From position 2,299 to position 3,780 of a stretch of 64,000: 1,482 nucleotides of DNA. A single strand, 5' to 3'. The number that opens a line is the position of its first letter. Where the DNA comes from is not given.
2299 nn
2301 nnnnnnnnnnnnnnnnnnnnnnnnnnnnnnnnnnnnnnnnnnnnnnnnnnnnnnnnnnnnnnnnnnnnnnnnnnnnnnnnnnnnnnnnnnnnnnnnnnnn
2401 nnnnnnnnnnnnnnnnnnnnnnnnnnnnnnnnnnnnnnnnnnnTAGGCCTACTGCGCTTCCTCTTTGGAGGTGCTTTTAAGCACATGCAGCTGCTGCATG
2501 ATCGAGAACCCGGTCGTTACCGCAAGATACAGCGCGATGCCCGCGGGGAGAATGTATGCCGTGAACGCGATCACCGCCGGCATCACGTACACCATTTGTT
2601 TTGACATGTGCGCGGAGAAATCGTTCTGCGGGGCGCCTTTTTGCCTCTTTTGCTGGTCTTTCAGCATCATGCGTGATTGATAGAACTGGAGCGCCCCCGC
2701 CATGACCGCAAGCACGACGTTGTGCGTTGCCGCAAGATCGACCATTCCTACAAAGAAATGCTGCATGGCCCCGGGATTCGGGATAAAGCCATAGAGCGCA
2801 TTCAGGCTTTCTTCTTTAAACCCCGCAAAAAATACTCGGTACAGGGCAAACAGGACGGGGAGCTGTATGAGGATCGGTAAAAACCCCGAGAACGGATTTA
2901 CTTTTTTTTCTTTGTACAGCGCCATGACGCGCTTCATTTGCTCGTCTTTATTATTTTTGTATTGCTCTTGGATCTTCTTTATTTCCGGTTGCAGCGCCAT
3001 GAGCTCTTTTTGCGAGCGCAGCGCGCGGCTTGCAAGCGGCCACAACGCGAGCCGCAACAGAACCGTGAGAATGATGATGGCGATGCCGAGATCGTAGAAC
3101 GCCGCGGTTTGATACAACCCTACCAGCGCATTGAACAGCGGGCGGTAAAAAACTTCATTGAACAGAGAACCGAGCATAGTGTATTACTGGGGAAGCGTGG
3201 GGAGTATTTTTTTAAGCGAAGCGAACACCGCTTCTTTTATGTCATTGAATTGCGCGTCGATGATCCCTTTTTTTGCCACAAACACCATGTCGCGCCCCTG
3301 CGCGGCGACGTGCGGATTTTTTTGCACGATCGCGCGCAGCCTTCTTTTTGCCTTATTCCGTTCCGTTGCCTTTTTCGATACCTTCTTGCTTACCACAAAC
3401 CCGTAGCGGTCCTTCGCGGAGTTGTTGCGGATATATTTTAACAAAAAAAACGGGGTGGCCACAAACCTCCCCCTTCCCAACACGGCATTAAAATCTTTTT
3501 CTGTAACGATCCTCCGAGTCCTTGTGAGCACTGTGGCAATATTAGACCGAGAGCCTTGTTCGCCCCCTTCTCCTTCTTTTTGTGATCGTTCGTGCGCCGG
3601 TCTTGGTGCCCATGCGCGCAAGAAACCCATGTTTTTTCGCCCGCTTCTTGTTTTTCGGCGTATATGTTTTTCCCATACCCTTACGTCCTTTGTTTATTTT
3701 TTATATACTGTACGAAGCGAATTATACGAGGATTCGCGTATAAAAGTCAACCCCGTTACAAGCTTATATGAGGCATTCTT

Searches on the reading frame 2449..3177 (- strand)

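Call 27: search_protein_families(library=pfam, proteins=[window:2449-3177:-], max_evalue=0.001)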
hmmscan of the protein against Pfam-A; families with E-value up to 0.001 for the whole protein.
window:2449-3177:- (242 aa): 1 family
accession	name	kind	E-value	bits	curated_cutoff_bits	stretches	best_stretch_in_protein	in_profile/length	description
PF02096.25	60KD_IMP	-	5.1e-46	157.1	35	1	31-232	2-161/163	60Kd inner membrane protein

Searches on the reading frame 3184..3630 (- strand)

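Call 27: search_protein_families(library=pfam, proteins=[window:3184-3630:-], max_evalue=0.001)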
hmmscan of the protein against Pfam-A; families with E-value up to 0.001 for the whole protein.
window:3184-3630:- (148 aa): 1 family
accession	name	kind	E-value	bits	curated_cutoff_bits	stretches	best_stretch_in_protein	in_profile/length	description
PF00825.24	Ribonuclease_P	-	2.1e-23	82.9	22.3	1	35-142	1-108/109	Ribonuclease P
